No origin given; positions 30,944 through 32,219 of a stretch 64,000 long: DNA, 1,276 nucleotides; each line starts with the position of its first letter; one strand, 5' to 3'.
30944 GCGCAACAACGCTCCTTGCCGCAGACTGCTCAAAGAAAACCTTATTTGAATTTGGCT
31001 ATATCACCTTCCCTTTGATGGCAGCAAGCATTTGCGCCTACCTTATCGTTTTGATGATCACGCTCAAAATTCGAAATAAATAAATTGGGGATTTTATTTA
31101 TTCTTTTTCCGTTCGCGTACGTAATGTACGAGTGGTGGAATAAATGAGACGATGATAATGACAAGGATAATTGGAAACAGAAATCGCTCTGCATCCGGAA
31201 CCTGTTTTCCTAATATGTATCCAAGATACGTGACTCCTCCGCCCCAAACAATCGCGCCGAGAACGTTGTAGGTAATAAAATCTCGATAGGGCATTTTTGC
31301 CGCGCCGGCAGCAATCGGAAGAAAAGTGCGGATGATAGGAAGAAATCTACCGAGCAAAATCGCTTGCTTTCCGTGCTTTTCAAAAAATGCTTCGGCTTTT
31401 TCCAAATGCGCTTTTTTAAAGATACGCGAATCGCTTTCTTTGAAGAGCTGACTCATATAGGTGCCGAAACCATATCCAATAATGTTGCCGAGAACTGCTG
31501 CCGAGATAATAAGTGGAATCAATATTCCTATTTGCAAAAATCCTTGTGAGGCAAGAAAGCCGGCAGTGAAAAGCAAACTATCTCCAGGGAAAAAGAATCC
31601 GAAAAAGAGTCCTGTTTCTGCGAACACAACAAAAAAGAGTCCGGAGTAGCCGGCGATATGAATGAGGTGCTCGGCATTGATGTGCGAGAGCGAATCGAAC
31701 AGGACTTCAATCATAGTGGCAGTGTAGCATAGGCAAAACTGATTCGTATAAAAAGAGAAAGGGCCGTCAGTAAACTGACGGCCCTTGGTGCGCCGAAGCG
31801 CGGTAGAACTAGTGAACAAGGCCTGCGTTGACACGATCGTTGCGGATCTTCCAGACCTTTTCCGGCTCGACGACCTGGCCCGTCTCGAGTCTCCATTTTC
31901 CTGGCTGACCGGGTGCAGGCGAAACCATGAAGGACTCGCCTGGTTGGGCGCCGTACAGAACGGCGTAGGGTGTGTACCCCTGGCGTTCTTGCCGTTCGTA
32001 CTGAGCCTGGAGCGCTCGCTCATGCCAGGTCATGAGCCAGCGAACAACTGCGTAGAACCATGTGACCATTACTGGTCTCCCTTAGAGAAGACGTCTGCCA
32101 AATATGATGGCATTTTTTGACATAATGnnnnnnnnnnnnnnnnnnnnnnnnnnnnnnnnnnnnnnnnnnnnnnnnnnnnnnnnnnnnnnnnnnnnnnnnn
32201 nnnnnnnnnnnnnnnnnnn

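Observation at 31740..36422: GC-rich polysaccharide locus: hyaluronan/chitin-synthase-like GT2 plus two paralogous GH26-like lipoproteins with duplicated promoters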

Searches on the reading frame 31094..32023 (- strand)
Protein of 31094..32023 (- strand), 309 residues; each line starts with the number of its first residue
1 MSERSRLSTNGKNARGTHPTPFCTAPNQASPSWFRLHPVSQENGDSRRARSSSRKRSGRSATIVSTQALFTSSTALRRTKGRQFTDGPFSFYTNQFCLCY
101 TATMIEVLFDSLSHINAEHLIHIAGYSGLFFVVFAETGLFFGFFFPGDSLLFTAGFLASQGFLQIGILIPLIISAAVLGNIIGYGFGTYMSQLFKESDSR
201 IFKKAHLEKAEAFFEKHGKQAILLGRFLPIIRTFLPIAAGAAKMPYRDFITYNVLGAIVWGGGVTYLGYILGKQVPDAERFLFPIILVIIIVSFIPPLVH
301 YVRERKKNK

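Call 3: search_protein_families(library=pfam, proteins=[window:31094-32023:-], max_evalue=0.1)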
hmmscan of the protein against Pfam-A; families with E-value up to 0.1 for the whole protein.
window:31094-32023:- (309 aa): 1 family
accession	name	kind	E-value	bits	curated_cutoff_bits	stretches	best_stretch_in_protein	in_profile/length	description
PF09335.16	VTT_dom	-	1.4e-22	80.9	33.9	1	145-269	1-122/123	VTT domain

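Call 4: search_protein_families(library=ncbifam, proteins=[window:31094-32023:-], max_evalue=0.1)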
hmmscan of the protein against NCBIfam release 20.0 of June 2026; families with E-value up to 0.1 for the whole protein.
window:31094-32023:- (309 aa): 3 families
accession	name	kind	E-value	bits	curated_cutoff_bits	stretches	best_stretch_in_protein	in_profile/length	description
NF008102.0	PRK10847.1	equivalog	1.2e-46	159.3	236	1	125-307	29-213/219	DedA family protein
NF052604.1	UndecprPTUtpABac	equivalog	9.1e-18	65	250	1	145-302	29-188/198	undecaprenyl phosphate transporter UptA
NF052605.1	UndecprPTUptAStph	equivalog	6.2e-15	55.7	300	1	120-284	8-175/197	undecaprenyl phosphate transporter UptA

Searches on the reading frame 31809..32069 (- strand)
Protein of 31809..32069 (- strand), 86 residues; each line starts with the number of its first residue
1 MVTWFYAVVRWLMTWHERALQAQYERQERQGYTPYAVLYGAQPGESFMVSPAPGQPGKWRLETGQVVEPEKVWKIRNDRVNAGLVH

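Call 21: search_protein_families(library=pfam, proteins=[window:31809-32069:-], max_evalue=0.01)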
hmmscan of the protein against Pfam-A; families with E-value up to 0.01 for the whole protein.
window:31809-32069:- (86 aa): 0 families
